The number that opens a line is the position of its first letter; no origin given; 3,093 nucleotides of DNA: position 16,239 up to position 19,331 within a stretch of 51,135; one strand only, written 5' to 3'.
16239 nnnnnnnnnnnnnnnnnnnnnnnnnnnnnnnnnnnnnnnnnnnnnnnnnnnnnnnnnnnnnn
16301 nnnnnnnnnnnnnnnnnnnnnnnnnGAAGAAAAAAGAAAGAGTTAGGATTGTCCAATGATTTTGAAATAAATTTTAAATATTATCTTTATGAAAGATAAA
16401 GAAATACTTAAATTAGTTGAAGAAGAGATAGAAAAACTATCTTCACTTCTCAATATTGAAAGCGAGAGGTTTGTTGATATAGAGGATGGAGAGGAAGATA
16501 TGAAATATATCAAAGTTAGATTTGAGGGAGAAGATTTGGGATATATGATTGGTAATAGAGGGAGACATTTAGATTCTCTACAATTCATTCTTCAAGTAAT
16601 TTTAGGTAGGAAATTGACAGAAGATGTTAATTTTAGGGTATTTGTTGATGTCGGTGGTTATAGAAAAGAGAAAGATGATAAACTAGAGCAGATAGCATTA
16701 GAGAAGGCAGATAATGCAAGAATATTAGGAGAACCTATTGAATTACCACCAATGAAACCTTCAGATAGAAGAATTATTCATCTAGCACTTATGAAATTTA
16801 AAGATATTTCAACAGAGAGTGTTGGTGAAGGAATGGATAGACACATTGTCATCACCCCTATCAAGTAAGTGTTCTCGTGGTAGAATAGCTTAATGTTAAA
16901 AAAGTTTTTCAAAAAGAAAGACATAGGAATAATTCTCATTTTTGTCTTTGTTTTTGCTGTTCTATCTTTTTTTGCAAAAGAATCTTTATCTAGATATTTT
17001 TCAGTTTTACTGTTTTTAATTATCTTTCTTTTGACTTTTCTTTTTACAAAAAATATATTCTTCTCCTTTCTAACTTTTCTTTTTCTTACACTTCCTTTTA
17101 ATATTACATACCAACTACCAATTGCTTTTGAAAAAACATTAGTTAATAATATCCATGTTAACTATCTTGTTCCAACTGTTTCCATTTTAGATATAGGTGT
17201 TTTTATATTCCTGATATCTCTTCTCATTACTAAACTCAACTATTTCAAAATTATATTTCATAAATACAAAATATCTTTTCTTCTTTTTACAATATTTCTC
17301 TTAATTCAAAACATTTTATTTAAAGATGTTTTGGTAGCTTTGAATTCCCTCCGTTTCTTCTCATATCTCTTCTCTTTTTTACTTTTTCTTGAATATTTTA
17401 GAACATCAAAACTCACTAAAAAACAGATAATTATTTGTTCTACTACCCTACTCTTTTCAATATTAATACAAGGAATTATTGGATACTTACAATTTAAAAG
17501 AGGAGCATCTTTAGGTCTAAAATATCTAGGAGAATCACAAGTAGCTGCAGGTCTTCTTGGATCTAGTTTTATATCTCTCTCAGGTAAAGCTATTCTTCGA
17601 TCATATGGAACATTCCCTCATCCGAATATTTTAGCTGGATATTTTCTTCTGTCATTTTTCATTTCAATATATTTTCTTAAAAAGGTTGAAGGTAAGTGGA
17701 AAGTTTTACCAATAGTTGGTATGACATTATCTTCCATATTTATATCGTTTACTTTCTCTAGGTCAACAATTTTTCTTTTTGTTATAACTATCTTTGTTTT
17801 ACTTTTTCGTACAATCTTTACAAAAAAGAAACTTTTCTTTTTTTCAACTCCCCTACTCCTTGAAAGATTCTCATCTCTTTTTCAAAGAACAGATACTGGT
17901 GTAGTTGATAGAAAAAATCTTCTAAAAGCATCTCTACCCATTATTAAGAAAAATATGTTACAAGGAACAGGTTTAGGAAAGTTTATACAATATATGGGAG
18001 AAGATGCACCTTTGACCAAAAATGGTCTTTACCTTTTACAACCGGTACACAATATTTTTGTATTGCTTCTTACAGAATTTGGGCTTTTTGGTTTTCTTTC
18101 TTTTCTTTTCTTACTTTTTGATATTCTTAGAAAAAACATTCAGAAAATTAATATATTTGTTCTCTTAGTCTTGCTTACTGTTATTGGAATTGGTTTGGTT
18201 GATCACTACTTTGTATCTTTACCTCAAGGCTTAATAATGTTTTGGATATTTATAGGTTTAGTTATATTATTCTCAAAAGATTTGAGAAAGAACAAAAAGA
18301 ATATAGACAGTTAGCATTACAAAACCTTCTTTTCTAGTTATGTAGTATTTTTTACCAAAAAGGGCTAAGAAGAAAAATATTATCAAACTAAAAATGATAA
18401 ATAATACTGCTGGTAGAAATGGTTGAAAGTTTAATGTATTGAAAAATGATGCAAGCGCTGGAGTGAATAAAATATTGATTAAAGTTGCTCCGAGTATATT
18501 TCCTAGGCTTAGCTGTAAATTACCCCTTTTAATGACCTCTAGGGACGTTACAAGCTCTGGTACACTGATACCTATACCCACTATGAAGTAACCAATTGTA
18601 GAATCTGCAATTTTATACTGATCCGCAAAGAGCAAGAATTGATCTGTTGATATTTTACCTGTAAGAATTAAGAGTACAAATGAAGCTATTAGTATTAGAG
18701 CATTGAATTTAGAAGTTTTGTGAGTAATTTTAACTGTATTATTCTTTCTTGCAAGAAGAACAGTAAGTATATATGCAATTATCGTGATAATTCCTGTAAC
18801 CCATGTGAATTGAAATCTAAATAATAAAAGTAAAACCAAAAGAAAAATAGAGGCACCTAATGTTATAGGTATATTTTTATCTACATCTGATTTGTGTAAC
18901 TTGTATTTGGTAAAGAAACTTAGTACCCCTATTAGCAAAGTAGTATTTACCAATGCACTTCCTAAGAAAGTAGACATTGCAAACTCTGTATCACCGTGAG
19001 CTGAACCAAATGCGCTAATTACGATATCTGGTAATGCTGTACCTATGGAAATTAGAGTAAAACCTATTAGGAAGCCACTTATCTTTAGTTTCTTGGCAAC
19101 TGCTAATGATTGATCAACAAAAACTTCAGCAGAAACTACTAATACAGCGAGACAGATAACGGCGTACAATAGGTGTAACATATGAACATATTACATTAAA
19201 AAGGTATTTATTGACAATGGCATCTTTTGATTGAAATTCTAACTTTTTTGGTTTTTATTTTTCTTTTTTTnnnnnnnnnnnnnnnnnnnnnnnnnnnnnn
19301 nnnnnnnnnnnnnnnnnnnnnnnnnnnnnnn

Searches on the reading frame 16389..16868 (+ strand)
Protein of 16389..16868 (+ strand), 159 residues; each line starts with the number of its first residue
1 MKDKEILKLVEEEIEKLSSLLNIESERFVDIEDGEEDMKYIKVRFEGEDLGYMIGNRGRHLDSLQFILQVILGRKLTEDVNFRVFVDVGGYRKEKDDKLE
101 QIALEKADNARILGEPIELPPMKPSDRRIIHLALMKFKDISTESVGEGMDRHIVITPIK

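Call 84: search_protein_families(library=pfam, proteins=[window:16389-16868:+], max_evalue=0.001)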
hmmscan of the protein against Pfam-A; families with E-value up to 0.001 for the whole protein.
window:16389-16868:+ (159 aa): 2 families
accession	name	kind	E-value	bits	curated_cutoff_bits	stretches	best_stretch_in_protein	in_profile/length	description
PF01424.28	R3H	-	3.5e-16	59.4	26.8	1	99-157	3-60/60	R3H domain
PF13083.13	KH_KhpA-B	-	1.8e-09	37.8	32.1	1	20-75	11-65/73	KhpA/KhpB, KH domain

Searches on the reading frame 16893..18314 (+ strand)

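Call 84: search_protein_families(library=pfam, proteins=[window:16893-18314:+], max_evalue=0.001)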
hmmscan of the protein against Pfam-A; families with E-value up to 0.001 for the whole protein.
window:16893-18314:+ (473 aa): 1 family
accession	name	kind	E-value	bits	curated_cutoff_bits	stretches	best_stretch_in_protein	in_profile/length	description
PF04932.20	Wzy_C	-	1.5e-09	38.2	31.7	1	277-405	3-149/149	O-Antigen ligase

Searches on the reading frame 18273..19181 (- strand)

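Call 84: search_protein_families(library=pfam, proteins=[window:18273-19181:-], max_evalue=0.001)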
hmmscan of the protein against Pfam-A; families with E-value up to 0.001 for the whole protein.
window:18273-19181:- (302 aa): 1 family
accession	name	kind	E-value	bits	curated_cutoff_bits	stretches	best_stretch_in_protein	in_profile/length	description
PF01699.29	Na_Ca_ex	-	3.9e-44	150.7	24.9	2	4-143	3-148/151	Sodium/calcium exchanger protein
